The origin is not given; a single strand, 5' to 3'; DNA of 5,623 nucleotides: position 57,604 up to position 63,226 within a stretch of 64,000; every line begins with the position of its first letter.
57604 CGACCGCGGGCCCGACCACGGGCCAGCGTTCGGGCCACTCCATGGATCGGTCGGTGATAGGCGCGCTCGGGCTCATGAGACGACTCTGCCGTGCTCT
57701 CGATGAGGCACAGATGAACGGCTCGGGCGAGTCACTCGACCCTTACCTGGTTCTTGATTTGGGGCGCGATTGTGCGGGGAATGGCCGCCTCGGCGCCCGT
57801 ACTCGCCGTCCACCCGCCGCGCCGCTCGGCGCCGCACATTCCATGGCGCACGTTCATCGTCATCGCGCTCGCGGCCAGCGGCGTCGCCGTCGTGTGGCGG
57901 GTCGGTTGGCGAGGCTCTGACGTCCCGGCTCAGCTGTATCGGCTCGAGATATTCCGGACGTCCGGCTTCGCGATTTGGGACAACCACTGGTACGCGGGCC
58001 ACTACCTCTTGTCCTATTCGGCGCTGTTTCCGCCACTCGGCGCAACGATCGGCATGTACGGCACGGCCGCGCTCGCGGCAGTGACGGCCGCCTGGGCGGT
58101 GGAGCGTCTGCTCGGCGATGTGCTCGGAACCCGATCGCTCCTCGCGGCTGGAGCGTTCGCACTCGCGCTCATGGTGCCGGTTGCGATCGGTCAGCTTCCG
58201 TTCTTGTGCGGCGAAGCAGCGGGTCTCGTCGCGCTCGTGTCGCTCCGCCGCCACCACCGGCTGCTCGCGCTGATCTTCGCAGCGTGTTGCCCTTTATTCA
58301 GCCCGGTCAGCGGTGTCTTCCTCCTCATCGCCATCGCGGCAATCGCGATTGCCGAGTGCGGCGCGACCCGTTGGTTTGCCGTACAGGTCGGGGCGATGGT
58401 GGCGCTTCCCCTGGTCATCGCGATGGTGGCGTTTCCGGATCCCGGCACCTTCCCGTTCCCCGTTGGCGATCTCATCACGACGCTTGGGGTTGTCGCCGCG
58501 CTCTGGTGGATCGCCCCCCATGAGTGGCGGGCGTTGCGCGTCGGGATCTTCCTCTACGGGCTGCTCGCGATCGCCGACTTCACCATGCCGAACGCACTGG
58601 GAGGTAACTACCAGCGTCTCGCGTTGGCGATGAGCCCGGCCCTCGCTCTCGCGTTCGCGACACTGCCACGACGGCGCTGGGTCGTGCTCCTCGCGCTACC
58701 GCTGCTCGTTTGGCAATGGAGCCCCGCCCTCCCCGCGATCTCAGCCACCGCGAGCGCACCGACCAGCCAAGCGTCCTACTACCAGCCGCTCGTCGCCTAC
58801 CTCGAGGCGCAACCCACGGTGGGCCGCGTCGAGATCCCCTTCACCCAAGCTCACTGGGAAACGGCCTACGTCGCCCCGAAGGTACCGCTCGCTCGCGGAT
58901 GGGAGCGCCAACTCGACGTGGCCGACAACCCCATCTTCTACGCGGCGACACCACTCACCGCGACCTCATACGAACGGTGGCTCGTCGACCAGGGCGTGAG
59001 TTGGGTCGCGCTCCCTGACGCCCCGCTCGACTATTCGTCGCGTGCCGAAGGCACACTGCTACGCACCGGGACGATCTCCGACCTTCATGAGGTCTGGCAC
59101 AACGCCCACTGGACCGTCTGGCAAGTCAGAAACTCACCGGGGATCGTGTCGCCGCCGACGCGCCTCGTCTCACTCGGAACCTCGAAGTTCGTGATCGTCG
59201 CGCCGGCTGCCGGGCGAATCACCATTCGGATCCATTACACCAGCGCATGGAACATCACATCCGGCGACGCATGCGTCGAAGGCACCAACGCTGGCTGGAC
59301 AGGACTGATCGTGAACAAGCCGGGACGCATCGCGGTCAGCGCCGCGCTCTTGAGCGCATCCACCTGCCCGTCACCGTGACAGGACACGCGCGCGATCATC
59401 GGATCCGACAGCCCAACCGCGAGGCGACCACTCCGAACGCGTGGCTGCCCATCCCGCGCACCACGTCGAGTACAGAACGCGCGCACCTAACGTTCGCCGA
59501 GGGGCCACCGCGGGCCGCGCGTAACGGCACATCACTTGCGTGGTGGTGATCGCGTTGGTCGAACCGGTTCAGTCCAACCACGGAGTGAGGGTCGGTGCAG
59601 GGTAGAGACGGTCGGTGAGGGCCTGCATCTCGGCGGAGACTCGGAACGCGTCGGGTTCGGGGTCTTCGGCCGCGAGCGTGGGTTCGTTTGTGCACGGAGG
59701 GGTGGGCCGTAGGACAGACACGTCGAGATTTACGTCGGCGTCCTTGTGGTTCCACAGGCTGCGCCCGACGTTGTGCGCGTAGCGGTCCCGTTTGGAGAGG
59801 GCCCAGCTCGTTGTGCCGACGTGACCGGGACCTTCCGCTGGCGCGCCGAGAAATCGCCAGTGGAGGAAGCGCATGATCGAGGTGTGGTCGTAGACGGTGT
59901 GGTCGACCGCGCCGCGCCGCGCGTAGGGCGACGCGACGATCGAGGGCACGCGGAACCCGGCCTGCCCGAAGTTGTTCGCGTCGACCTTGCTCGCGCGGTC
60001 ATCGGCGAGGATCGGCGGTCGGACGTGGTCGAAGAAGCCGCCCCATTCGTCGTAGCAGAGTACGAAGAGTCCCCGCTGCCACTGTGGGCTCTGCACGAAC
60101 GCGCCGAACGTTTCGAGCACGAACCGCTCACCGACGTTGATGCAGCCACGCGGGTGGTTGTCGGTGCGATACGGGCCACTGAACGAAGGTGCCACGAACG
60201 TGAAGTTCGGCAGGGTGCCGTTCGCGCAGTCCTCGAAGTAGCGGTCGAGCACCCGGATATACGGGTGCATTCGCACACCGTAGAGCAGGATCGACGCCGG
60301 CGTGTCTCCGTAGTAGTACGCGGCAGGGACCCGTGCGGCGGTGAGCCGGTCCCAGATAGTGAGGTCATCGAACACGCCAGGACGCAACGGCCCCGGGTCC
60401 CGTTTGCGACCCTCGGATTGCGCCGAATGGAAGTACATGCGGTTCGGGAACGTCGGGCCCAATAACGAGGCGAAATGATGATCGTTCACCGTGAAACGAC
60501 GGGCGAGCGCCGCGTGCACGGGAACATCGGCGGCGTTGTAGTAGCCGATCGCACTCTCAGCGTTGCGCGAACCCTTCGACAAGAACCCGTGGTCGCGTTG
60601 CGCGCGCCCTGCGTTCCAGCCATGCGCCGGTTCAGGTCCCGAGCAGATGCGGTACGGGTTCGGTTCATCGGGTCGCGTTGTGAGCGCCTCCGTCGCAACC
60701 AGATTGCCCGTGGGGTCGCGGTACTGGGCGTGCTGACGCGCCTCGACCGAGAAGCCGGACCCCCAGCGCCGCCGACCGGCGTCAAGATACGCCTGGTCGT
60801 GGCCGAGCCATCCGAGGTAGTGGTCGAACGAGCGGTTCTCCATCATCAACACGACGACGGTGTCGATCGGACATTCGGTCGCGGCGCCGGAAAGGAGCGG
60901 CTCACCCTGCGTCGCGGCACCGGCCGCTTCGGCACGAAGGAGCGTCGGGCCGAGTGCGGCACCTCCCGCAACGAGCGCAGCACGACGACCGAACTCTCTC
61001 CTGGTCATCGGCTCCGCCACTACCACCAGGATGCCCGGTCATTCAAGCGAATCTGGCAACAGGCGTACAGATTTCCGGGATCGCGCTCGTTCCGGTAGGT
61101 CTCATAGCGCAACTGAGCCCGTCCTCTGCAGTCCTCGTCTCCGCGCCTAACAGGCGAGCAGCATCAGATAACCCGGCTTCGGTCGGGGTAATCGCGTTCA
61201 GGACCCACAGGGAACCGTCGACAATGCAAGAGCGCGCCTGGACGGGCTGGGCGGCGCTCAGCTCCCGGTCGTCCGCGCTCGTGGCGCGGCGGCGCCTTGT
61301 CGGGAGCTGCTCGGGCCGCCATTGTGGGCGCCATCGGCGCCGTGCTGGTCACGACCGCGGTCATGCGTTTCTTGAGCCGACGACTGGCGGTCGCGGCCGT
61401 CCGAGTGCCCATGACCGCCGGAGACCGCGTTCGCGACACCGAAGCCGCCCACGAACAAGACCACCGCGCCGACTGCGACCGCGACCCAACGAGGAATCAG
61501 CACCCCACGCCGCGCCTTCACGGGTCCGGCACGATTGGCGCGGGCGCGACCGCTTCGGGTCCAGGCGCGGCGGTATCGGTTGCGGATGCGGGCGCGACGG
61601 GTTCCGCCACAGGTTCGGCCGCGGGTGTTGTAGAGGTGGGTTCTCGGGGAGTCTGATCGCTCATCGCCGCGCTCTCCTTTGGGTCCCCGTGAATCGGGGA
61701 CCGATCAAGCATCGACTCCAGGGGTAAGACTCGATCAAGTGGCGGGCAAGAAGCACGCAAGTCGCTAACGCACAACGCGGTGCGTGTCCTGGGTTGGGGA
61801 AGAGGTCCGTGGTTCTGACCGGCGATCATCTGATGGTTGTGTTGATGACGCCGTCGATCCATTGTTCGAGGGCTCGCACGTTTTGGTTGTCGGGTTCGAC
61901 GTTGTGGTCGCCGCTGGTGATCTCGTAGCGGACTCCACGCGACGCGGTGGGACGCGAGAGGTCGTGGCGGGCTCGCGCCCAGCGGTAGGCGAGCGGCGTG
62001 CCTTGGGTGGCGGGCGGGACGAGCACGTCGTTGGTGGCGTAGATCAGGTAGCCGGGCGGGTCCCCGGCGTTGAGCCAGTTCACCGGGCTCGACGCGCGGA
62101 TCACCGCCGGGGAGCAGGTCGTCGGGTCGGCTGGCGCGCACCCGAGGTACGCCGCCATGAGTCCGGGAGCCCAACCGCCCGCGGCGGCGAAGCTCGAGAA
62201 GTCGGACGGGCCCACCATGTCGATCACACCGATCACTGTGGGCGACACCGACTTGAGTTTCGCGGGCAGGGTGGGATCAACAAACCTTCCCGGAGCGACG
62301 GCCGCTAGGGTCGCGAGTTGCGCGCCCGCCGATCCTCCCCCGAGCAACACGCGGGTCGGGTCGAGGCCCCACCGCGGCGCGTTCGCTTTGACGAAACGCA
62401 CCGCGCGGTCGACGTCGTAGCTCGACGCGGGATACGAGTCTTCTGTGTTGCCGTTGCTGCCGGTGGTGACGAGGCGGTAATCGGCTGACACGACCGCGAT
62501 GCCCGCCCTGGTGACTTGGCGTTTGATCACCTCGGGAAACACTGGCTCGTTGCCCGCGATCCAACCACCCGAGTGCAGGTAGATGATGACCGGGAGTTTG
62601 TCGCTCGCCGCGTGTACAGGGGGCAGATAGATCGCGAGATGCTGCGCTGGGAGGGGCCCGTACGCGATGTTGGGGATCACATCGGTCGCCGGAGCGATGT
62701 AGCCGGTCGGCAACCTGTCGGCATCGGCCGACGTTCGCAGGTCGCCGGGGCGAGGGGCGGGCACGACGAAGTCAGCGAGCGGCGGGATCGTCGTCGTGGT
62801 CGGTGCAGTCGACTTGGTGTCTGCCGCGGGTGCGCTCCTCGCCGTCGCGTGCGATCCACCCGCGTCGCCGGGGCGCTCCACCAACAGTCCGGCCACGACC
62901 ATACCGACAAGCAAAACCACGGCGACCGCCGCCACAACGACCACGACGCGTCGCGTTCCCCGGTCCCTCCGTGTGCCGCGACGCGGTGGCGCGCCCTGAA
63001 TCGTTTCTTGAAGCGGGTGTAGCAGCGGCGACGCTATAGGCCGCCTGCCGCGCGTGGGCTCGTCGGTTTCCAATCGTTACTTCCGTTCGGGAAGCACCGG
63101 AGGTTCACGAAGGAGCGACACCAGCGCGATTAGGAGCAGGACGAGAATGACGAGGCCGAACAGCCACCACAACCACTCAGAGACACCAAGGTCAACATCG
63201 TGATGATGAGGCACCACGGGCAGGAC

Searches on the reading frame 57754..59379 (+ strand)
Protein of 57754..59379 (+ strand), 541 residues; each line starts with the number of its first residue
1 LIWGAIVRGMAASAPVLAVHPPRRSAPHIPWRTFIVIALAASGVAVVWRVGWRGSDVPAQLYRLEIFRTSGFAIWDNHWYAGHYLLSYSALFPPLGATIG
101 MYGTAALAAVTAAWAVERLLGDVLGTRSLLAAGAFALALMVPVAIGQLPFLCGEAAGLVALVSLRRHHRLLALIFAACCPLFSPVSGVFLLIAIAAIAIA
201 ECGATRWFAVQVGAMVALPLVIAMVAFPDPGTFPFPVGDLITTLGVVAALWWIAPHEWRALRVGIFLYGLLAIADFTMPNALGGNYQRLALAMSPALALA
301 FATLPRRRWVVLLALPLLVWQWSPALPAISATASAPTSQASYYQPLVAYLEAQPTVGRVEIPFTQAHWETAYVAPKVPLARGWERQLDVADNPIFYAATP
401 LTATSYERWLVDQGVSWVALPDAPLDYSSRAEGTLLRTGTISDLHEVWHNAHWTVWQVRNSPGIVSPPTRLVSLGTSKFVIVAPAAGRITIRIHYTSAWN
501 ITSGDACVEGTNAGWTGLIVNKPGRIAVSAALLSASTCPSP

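Call 8: search_protein_families(library=pfam, proteins=[window:57754-59379:+], max_evalue=0.1)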
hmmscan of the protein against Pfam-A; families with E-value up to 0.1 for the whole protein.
window:57754-59379:+ (541 aa): 0 families

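Call 22: search_protein_families(library=padloc, proteins=[window:57754-59379:+], max_evalue=0.1)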
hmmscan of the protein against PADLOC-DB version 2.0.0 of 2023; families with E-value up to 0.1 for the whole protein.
window:57754-59379:+ (541 aa): 0 families

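Call 23: search_protein_families(library=ncbifam, proteins=[window:57754-59379:+], max_evalue=0.1)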
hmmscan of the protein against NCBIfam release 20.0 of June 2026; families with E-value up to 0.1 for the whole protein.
window:57754-59379:+ (541 aa): 0 families

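Call 65: find_homologous_proteins(query=window:57781-59379:+, max_evalue=0.001)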
Query window:57781-59379:+ (532 aa): 534 proteins with E <= 0.001 among 8000 candidates; the best 120 are listed.
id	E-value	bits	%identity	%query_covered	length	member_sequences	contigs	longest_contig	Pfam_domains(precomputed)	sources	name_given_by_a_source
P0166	0.0e+0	1063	91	100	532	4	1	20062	-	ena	-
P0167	9.3e-243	825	71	100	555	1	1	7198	-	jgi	jgi:hypothetical protein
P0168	2.9e-240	817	70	98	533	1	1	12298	-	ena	-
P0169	4.9e-234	796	67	100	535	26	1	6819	-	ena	-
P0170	2.0e-232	791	99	68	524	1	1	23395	-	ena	-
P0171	1.3e-172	593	55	92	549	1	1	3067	-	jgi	jgi:hypothetical protein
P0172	1.1e-170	587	55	92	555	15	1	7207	-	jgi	jgi:hypothetical protein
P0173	2.9e-156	540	50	94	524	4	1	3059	-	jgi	jgi:hypothetical protein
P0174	4.3e-155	536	52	93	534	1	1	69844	-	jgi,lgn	jgi:hypothetical protein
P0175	4.8e-155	536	49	97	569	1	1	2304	-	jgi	jgi:hypothetical protein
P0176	3.8e-154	533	53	93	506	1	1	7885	-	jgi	jgi:hypothetical protein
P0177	6.0e-154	532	51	96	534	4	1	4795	-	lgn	-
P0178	6.4e-154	532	51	96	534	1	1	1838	-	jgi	jgi:hypothetical protein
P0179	5.4e-153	529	51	95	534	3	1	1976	-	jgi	jgi:hypothetical protein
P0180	4.5e-151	522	50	92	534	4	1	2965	-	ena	-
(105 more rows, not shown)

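Call 67: find_encoding_contigs(protein=P0166, flank=10000, max_places=2)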
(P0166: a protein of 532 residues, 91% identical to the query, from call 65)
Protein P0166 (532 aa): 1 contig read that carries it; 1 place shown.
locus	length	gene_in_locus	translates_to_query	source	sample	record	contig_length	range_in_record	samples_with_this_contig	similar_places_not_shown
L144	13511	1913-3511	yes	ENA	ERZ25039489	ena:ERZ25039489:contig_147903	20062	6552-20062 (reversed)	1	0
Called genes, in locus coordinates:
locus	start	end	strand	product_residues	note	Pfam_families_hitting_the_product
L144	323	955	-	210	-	-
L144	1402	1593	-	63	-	-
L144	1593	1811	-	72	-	-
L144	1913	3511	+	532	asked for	-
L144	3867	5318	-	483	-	PF04185:Phosphoesterase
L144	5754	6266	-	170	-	PF01794:Ferric_reduct (weak)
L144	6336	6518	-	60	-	-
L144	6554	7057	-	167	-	-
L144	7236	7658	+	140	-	PF00072:Response_reg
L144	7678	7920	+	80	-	PF00486:Trans_reg_C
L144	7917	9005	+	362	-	PF00672:HAMP, PF00512:HisKA, PF02518:HATPase_c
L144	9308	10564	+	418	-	PF00872:Transposase_mut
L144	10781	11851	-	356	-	PF00089:Trypsin, PF13365:Trypsin_2, PF00595:PDZ, PF13180:PDZ_2, PF17820:PDZ_6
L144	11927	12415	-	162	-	-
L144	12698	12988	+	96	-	PF01527:HTH_Tnp_1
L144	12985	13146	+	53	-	-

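Call 68: find_encoding_contigs(protein=P0170, flank=10000, max_places=2)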
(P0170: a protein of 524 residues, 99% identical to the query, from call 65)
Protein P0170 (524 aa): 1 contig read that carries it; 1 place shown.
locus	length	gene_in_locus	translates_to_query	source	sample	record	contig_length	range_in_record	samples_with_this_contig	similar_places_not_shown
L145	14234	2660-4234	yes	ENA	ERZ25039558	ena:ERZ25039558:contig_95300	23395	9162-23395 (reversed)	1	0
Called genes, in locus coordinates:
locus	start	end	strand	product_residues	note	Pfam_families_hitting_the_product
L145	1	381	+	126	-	?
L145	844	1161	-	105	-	-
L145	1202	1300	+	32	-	-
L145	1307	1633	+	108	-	-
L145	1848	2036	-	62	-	-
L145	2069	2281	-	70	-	-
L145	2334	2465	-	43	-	-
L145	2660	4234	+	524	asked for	-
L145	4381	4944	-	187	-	-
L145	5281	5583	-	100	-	-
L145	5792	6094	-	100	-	PF12900:Pyridox_ox_2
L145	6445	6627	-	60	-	-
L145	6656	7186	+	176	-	-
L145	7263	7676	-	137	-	-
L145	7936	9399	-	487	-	PF01512:Complex1_51K, PF10531:SLBB (weak), PF10589:NADH_4Fe-4S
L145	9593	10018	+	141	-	-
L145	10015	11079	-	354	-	-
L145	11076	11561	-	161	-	PF00033:Cytochrome_B, PF13631:Cytochrom_B_N_2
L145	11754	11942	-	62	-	-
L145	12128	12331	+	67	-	-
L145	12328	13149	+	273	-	-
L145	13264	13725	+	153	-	PF02776:TPP_enzyme_N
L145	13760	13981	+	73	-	-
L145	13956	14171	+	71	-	PF00205:TPP_enzyme_M (weak)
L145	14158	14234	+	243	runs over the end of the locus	PF02775:TPP_enzyme_C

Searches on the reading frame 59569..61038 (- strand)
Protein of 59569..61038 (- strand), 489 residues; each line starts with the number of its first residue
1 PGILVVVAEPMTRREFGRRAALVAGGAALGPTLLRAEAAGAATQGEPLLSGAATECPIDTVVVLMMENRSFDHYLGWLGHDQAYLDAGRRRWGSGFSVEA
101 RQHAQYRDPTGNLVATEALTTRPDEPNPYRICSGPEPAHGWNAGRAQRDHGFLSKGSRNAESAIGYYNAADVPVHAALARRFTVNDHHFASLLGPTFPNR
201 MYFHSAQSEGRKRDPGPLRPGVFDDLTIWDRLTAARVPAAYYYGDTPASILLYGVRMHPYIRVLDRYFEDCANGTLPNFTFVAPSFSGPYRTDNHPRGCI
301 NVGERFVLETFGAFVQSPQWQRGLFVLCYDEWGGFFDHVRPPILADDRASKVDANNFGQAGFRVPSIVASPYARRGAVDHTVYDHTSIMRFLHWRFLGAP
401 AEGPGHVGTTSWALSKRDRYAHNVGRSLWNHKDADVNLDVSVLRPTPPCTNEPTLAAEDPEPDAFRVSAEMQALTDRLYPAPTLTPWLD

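Call 8: search_protein_families(library=pfam, proteins=[window:59569-61038:-], max_evalue=0.1)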
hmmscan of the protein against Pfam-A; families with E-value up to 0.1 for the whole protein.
window:59569-61038:- (489 aa): 1 family
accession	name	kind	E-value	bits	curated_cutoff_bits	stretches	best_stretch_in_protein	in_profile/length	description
PF04185.19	Phosphoesterase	-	1.7e-62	212.1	23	1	58-396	1-353/356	Phosphoesterase family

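Call 52: find_encoding_contigs(protein=window:59569-61026:-, flank=10000, max_places=3)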
Protein window:59569-61026:- (485 aa): no gene with exactly this product is on record in the collection.

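Call 84: search_protein_families(library=padloc, proteins=[window:59569-61026:-], max_evalue=0.1)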
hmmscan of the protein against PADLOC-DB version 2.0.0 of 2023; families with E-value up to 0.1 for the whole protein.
window:59569-61026:- (485 aa): 0 families

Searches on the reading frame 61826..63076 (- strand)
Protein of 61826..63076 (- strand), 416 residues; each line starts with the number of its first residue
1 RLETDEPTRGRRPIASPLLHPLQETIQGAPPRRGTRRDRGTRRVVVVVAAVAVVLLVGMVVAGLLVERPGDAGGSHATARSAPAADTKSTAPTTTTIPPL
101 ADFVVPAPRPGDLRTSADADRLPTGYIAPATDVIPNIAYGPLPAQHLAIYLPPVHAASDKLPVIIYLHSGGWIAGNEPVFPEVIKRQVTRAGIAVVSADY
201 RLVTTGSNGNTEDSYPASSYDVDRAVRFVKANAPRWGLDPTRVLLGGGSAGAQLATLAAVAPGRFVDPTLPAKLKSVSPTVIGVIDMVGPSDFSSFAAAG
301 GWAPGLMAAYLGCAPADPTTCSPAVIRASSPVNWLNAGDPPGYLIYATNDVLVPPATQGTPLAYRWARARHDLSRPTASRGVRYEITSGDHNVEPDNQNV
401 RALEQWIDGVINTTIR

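Call 8: search_protein_families(library=pfam, proteins=[window:61826-63076:-], max_evalue=0.1)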
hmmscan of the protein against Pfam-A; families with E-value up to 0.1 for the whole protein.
window:61826-63076:- (416 aa): 6 families
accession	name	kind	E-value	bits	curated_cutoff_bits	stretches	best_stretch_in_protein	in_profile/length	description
PF20434.5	BD-FAE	-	3.9e-31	108.7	26.8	1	147-356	1-206/215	BD-FAE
PF07859.19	Abhydrolase_3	-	1.6e-15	57.9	25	1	164-353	1-179/210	alpha/beta hydrolase fold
PF00135.34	COesterase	-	1.2e-11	44.7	27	1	147-262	88-204/515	Carboxylesterase family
PF10503.15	Esterase_PHB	-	8.7e-05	22.3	23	1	147-261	3-117/219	Esterase PHB depolymerase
PF12697.13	Abhydrolase_6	-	0.0012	20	26.3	1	165-369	2-191/217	Alpha/beta hydrolase family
PF11837.13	INV_N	-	0.033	15.2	27.8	1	29-95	13-66/109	Beta-fructofuranosidase, N-terminal domain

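Call 84: search_protein_families(library=padloc, proteins=[window:61826-63073:-], max_evalue=0.1)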
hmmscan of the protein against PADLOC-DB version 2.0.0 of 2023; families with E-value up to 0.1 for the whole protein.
window:61826-63073:- (415 aa): 1 family
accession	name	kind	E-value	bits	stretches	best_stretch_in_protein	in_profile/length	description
PDLC04043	PD-T4-6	-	0.01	12.9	1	24-93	293-358/452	-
